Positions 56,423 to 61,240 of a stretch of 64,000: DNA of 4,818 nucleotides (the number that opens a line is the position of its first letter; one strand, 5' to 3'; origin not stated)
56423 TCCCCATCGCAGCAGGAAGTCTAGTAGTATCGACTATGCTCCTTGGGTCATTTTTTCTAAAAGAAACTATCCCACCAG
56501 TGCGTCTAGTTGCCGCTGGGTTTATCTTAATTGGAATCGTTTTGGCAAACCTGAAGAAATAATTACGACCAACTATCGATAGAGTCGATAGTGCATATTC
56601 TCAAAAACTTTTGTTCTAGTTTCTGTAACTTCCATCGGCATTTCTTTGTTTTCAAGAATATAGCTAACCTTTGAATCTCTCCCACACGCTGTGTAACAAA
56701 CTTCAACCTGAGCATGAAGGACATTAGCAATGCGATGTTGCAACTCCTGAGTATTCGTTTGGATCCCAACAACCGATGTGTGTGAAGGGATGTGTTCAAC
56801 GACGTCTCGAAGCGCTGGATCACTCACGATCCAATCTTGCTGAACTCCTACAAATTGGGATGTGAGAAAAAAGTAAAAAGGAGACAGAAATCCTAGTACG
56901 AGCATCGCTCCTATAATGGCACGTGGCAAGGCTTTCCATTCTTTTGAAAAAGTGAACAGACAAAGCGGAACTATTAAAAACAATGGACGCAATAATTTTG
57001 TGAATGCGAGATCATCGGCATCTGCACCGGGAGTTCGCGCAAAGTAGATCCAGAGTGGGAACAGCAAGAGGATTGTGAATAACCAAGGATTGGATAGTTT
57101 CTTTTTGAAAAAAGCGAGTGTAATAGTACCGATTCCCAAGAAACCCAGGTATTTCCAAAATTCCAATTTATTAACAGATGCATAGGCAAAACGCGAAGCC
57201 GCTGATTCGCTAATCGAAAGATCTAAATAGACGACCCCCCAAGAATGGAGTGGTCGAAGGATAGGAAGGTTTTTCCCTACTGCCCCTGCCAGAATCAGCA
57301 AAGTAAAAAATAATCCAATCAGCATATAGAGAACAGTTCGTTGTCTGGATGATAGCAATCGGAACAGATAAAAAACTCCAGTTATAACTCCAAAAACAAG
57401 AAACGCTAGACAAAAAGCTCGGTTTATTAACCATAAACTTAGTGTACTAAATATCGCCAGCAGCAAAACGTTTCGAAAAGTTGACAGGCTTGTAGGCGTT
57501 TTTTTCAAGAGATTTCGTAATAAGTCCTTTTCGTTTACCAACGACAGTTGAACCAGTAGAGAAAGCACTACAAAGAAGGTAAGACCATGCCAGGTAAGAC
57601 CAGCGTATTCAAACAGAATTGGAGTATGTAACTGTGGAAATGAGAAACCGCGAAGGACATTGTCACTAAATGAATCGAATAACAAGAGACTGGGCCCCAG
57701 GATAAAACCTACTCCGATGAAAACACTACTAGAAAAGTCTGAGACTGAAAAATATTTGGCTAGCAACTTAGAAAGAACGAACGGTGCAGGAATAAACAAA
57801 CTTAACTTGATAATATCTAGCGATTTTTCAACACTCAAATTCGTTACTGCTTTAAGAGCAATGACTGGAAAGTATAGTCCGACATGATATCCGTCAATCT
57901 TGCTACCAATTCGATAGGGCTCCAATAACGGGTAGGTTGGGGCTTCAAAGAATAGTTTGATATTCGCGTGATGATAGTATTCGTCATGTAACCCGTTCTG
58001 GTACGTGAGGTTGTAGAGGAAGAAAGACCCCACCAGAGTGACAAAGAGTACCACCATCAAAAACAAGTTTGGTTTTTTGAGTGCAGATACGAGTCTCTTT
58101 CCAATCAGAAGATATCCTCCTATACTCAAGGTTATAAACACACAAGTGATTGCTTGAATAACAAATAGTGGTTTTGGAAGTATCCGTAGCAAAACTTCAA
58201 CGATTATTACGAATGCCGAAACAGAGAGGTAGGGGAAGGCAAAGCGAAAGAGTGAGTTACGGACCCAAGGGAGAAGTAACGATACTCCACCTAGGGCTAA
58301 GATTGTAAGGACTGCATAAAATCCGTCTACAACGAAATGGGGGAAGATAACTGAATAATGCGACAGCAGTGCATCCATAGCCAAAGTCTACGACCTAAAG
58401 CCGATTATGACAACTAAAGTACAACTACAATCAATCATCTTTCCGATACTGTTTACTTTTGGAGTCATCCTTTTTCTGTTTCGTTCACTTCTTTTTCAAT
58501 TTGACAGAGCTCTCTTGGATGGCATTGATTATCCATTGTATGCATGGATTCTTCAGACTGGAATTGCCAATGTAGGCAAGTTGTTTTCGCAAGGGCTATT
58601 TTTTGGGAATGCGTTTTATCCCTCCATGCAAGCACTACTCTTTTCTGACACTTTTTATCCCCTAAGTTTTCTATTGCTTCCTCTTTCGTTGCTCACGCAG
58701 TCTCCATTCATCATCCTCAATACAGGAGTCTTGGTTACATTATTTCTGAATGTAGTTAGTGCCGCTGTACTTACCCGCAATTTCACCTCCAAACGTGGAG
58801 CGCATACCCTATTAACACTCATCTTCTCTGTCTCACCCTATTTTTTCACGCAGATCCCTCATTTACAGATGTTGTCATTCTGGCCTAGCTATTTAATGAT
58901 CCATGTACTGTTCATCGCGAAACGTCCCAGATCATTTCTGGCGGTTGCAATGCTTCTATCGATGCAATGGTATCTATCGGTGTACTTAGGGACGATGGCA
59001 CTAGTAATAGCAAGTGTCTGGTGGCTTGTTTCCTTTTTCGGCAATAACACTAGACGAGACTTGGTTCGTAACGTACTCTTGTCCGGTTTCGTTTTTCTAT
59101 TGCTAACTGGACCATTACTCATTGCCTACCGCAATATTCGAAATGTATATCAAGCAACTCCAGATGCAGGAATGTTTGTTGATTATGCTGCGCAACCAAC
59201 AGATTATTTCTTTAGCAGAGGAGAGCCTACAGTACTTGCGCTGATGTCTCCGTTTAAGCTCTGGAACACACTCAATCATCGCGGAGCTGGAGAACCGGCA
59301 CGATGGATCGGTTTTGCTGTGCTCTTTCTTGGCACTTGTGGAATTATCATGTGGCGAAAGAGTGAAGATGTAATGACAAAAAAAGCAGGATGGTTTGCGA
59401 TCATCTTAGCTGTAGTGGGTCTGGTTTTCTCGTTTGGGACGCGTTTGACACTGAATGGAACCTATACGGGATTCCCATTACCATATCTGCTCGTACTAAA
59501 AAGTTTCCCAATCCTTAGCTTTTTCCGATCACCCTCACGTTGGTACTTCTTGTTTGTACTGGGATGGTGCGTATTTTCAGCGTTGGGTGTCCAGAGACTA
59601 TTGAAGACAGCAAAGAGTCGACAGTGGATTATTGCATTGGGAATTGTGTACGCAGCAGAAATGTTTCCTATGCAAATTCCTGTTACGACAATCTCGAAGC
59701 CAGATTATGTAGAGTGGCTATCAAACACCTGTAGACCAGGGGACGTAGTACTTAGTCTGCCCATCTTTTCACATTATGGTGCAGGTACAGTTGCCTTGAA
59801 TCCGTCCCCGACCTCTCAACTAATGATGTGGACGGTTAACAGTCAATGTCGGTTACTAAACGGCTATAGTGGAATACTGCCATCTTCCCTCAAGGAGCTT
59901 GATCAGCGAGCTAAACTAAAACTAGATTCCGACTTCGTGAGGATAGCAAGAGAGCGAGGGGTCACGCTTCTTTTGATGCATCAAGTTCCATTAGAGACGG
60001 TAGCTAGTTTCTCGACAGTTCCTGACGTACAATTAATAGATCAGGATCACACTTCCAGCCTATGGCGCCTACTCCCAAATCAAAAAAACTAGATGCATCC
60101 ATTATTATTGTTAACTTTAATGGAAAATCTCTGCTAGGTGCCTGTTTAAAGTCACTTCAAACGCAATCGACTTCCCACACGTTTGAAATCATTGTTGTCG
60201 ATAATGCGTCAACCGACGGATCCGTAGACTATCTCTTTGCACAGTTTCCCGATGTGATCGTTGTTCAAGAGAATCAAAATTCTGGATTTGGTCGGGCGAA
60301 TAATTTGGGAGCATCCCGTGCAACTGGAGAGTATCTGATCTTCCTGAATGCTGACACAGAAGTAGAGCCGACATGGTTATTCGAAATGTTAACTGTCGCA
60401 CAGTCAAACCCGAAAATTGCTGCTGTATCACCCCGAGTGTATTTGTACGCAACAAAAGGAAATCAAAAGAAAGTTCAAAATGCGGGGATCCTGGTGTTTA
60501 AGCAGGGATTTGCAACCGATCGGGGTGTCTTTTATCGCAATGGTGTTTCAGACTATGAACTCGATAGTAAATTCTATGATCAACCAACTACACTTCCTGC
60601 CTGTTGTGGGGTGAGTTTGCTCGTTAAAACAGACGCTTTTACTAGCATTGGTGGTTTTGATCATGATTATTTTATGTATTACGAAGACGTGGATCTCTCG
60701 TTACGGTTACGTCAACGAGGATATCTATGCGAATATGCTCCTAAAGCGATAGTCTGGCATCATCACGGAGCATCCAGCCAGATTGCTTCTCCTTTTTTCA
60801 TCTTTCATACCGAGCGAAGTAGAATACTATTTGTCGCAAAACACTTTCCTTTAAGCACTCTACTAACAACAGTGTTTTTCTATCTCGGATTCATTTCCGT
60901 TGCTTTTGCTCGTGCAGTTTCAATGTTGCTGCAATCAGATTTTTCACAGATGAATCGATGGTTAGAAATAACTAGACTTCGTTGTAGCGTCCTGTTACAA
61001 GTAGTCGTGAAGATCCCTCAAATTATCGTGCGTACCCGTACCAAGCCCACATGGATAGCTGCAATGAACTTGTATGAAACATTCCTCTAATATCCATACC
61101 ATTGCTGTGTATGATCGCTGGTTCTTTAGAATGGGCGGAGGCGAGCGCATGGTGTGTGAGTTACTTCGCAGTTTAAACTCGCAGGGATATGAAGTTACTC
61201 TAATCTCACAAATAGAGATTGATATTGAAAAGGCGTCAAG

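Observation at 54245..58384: Lipid-linked donor module 2: an arn-like arrangement of SDR epimerase, ArnC-like GT2, ArnE/F-like small DMT protein and a GT-C-like membrane protein.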

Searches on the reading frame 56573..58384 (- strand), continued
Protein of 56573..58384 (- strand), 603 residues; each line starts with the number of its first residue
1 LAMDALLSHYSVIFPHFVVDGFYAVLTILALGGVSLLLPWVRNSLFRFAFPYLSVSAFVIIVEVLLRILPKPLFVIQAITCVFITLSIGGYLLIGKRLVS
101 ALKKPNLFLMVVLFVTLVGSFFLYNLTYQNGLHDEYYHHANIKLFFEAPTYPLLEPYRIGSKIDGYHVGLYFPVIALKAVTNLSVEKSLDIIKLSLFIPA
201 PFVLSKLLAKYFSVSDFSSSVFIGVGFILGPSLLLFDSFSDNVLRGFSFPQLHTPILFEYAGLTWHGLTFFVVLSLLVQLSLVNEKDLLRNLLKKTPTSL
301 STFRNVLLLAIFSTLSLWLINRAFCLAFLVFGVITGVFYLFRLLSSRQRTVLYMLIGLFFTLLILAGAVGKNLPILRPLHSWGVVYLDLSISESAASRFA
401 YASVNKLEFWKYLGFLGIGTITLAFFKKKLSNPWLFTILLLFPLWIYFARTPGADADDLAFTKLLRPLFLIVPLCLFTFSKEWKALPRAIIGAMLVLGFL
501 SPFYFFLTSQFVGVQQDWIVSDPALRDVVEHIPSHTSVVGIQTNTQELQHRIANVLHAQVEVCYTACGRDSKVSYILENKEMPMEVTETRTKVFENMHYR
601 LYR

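Call 50: fold_search(model_id=the predicted structure, library=pdb)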
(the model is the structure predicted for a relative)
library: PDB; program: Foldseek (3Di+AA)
matches with E <= 10: 158; with E <= 0.001: 1
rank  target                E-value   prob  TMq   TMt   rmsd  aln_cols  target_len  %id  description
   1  7zlh_A                9.0e-04  1.00  0.42  0.39  10.0       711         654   11  Cryo-EM structure of C-mannosyltransferase CeDPY19, in apo state, bound to CMT2-Fab and anti-Fab nanobody (released 2023-01-11)
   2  8pn9_A                2.2e-03  1.00  0.39  0.36  10.4       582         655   11  Structure of human oligosaccharyltransferase OST-A complex bound to NGI-1 (released 2024-05-08)
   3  7zli_A                3.3e-03  1.00  0.40  0.37  12.3       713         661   11  Cryo-EM structure of C-mannosyltransferase CeDPY19, in complex with Dol25-P-Man and bound to CMT2-Fab and anti-Fab nan (released 2023-01-11)
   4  7oci_F                9.2e-03  0.99  0.31  0.30  14.7       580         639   10  Cryo-EM structure of yeast Ost6p containing oligosaccharyltransferase complex (released 2022-02-16)
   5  8if8_C                2.3e-02  0.99  0.41  0.41  16.6       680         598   10  Arabinosyltransferase AftA (released 2023-05-31)
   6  8if8_B                2.6e-02  0.99  0.41  0.40  17.1       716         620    9  Arabinosyltransferase AftA (released 2023-05-31)
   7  8age_A                6.6e-02  0.98  0.40  0.38  10.8       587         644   10  Structure of yeast oligosaccharylransferase complex with acceptor peptide bound (released 2022-12-07)
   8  9s6u_A                9.7e-02  0.75  0.31  0.33  15.0       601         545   12  Ternary cryo-EM structure of human ALG9 with Dol25-PP-GlcNAc2Man8, Dol25-P-Man and Fab (released 2026-03-18)
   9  4av3_B                2.0e-01  0.11  0.11  0.10  26.0       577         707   14  Crystal structure of Thermotoga Maritima sodium pumping membrane integral pyrophosphatase with metal ions in active si (released 2012-08-08)
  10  9i5k_A                4.8e-01  0.35  0.24  0.28  18.2       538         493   11  Structure of the Chaetomium thermophilum Pmt4 homodimer (C2 symmetry) (released 2025-12-24)
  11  8wcx_B                7.0e-01  0.06  0.11  0.11  31.0       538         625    9  Cryo-EM structure of MsRv1273c/72c from Mycobacterium smegmatis in the AMPPNP-bound IFasym-1 state (released 2025-03-26)
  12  9g8k_A                8.3e-01  0.08  0.13  0.12  25.6       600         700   12  Structure of K+-dependent Na+-PPase from Thermotoga maritima in complex with Ca2+ and Etidronate (released 2025-06-04)
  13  6ob6_A                8.7e-01  0.06  0.10  0.14  21.8       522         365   14  Human equilibrative nucleoside transporter-1, S-(4-nitrobenzyl)-6-thioinosine bound, merohedrally twinned (released 2019-07-03)
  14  8b70_A                8.7e-01  0.03  0.09  0.09  25.6       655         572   11  KimA from B. subtilis with nucleotide second-messenger c-di-AMP bound (released 2023-01-18)
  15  4u4w_A                9.1e-01  0.04  0.08  0.09  25.2       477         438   10  Structure of a nitrate/nitrite antiporter NarK in nitrate-bound occluded state (released 2015-07-15)
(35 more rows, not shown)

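Call 68: find_encoding_contigs(protein=P0007, flank=8000, max_places=1)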
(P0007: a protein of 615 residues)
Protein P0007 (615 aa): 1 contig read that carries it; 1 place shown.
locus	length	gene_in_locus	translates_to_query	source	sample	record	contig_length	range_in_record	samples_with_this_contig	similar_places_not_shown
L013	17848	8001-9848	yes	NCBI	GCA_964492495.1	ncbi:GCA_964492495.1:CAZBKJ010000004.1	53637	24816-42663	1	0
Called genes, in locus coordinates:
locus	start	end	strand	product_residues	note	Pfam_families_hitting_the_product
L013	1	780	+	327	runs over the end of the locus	PF00106:adh_short (weak), PF01073:3Beta_HSD, PF01370:Epimerase, PF02719:Polysacc_synt_2 (weak), PF04321:RmlD_sub_bind, PF07993:NAD_binding_4 (faint), PF16363:GDP_Man_Dehyd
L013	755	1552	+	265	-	PF13641:Glyco_tranf_2_3 (weak), PF00535:Glycos_transf_2, PF10111:Glyco_tranf_2_2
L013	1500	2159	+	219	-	PF13489:Methyltransf_23, PF08242:Methyltransf_12 (weak), PF13847:Methyltransf_31 (faint), PF08241:Methyltransf_11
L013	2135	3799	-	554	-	-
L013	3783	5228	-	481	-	PF00534:Glycos_transf_1, PF13692:Glyco_trans_1_4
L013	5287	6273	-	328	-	PF00535:Glycos_transf_2, PF10111:Glyco_tranf_2_2, PF13641:Glyco_tranf_2_3, PF13632:Glyco_trans_2_3 (weak)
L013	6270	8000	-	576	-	PF19830:DUF6311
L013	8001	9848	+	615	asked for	-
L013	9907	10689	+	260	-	PF01061:ABC2_membrane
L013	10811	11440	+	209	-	PF00005:ABC_tran, PF13476:AAA_23 (faint)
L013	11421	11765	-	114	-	PF10639:TMEM234 (faint)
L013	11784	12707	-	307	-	-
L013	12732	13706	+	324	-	PF00106:adh_short (weak), PF01073:3Beta_HSD, PF01370:Epimerase, PF02719:Polysacc_synt_2, PF04321:RmlD_sub_bind, PF08659:KR (weak), PF16363:GDP_Man_Dehyd, PF07993:NAD_binding_4, +1 more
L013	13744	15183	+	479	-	PF13231:PMT_2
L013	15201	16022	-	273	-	PF00535:Glycos_transf_2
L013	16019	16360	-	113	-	-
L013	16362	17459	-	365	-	PF00155:Aminotran_1_2, PF01041:DegT_DnrJ_EryC1, PF00266:Aminotran_5 (weak), PF01053:Cys_Met_Meta_PP (weak)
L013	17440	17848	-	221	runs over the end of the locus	PF14602:Hexapep_2 (faint), PF25084:LbH_EIF2B (faint), PF25087:GMPPB_C (faint), PF00132:Hexapep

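Call 69: find_encoding_contigs(protein=P0011, flank=8000, max_places=1)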
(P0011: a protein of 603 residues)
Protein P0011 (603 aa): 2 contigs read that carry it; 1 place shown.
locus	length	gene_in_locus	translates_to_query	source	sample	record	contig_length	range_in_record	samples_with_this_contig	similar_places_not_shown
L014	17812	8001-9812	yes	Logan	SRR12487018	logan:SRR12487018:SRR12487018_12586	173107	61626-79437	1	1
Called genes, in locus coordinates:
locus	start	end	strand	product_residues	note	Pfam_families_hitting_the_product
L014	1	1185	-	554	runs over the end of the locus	-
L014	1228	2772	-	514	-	PF00534:Glycos_transf_1, PF13692:Glyco_trans_1_4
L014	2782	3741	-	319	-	PF00535:Glycos_transf_2, PF10111:Glyco_tranf_2_2, PF13641:Glyco_tranf_2_3, PF13712:Glyco_tranf_2_5, PF13632:Glyco_trans_2_3 (weak), PF02709:Glyco_transf_7C (faint)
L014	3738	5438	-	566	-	-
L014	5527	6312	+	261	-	PF01061:ABC2_membrane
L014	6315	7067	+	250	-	PF00005:ABC_tran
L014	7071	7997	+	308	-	PF00535:Glycos_transf_2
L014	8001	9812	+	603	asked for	-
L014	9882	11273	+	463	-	PF01943:Polysacc_synt, PF13440:Polysacc_synt_3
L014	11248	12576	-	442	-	PF01041:DegT_DnrJ_EryC1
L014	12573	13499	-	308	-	PF01073:3Beta_HSD, PF01370:Epimerase, PF04321:RmlD_sub_bind, PF16363:GDP_Man_Dehyd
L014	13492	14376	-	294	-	PF00535:Glycos_transf_2, PF13641:Glyco_tranf_2_3 (weak)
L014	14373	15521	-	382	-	PF00534:Glycos_transf_1, PF13692:Glyco_trans_1_4, PF13524:Glyco_trans_1_2 (faint)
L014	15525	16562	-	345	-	PF13439:Glyco_transf_4, PF20706:GT4-conflict (weak), PF00534:Glycos_transf_1, PF13692:Glyco_trans_1_4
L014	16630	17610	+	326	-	-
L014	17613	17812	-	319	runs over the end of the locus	PF01370:Epimerase, PF02719:Polysacc_synt_2 (faint), PF04321:RmlD_sub_bind (weak), PF13460:NAD_binding_10 (weak), PF01073:3Beta_HSD, PF16363:GDP_Man_Dehyd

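Call 91: search_protein_families(library=pfam, proteins=[L013:11421-11765:-, L013:6270-8000:-], max_evalue=1)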
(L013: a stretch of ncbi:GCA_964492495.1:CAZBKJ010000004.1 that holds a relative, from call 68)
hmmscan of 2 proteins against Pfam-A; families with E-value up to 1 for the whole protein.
L013:11421-11765:- (114 aa): 5 families
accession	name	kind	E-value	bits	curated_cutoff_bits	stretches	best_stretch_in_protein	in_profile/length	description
PF10639.15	TMEM234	-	2.3e-05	24.9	30.1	1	32-109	37-112/113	Putative transmembrane family 234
PF00892.27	EamA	-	6.1e-05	23.8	28.2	1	16-110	42-134/135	EamA-like transporter family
PF04142.21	Nuc_sug_transp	-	0.072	12.6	27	1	66-111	110-155/315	Nucleotide-sugar transporter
PF11174.13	DUF2970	-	0.85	9.9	27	1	35-61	27-53/56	Protein of unknown function (DUF2970)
PF00499.25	Oxidored_q3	-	0.94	9.7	33.2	1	40-108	74-143/146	NADH-ubiquinone/plastoquinone oxidoreductase chain 6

L013:6270-8000:- (576 aa): 0 families

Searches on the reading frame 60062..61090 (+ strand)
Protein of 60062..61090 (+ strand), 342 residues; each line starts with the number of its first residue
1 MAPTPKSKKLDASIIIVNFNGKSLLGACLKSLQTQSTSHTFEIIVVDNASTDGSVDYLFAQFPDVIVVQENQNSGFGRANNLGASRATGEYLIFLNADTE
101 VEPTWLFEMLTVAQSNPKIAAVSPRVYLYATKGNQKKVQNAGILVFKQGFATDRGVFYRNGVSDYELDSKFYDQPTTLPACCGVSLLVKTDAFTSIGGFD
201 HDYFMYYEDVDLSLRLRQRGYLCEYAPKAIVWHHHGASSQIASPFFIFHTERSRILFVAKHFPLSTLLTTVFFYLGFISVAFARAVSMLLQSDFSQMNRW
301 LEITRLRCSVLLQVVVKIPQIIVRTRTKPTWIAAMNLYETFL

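Call 3: search_protein_families(library=pfam, proteins=[window:60062-61090:+], max_evalue=0.01)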
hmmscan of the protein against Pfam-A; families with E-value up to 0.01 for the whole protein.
window:60062-61090:+ (342 aa): 7 families
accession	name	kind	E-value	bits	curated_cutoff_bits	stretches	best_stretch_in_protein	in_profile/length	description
PF00535.33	Glycos_transf_2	-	1.8e-29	103.3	23.3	1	13-146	1-132/168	Glycosyl transferase family 2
PF13641.12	Glyco_tranf_2_3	-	8.9e-13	49.2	27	1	13-241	4-219/230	Glycosyltransferase like family 2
PF10111.15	Glyco_tranf_2_2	-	1.5e-12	48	27.3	1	38-237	27-220/276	Glycosyltransferase like family 2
PF13632.12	Glyco_trans_2_3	-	8.5e-08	32.7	27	1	93-236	3-126/198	Glycosyl transferase family group 2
PF02709.20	Glyco_transf_7C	-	0.0017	18.4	23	1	176-228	14-67/78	N-terminal domain of galactosyltransferase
PF13506.12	Glyco_transf_21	-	0.0068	16.3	21.7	0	84-237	26-158/174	Glycosyl transferase family 21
PF12804.13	NTP_transf_3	-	0.0071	17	27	0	17-122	19-121/160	MobA-like NTP transferase domain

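Call 4: search_protein_families(library=ncbifam, proteins=[window:60062-61090:+], max_evalue=0.01)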
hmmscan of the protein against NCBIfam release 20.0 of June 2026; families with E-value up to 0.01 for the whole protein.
window:60062-61090:+ (342 aa): 23 families
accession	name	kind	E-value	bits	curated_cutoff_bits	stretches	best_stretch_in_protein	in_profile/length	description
TIGR03965.1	mycofact_glyco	equivalog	6.8e-27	94.5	280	2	5-129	69-194/467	mycofactocin biosynthesis glycosyltransferase MftF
NF041875.1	EPS_EpsD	equivalog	1.5e-24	87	370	2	13-114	2-105/325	exopolysaccharide biosynthesis glycosyltransferase EpsD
TIGR04283.1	glyco_like_mftF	equivalog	4.3e-20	72.2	182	2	13-120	2-104/221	TIGR04283 family arsenosugar biosynthesis glycosyltransferase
NF007482.0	PRK10073.1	equivalog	2.8e-19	69.3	423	1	8-135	4-132/334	glycosyltransferase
TIGR03937.1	PgaC_IcaA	equivalog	2e-17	63.2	422.3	2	10-126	45-165/407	poly-beta-1,6-N-acetyl-D-glucosamine synthase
NF038302.1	EPS_HpsE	equivalog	1.1e-13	50.8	300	1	11-126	2-124/307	hormogonium polysaccharide biosynthesis glycosyltransferase HpsE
TIGR01556.1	rhamnosyltran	subfamily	1.4e-12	47.4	200.55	2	29-147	10-133/281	rhamnosyltransferase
NF038299.1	EPS_HpsN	equivalog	6.9e-12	44.9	425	1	13-234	4-221/317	hormogonium polysaccharide biosynthesis glycosyltransferase HpsN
TIGR03111.1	glyc2_xrt_Gpos1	hypoth_equivalog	4.2e-11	42.3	363.95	1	12-126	51-169/439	TIGR03111 family XrtG-associated glycosyltransferase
NF047683.1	TeichurnBiosyTuaG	equivalog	8e-10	38.8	400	1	11-115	7-113/252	teichuronic acid biosynthesis protein TuaG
NF041394.1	GtaseAglG_Halo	equivalog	6.4e-08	32.2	440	1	27-121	20-115/304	glucosyl-dolichyl phosphate glucuronosyltransferase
TIGR04195.1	S_glycosyl_SunS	equivalog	8.5e-08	31.4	350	1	15-99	62-142/421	SunS family peptide S-glycosyltransferase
NF050050.1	ProtGlycPglI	equivalog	2e-06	27.4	500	1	13-107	5-102/306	GalNAc(5)-diNAcBac-PP-undecaprenol beta-1,3-glucosyltransferase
TIGR04009.1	wcaE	equivalog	8.4e-06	25.2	369.2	1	13-100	4-94/248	colanic acid biosynthesis glycosyltransferase WcaE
TIGR04242.1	nodulat_NodC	equivalog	9.6e-06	24.8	550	1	13-122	51-164/395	chitooligosaccharide synthase NodC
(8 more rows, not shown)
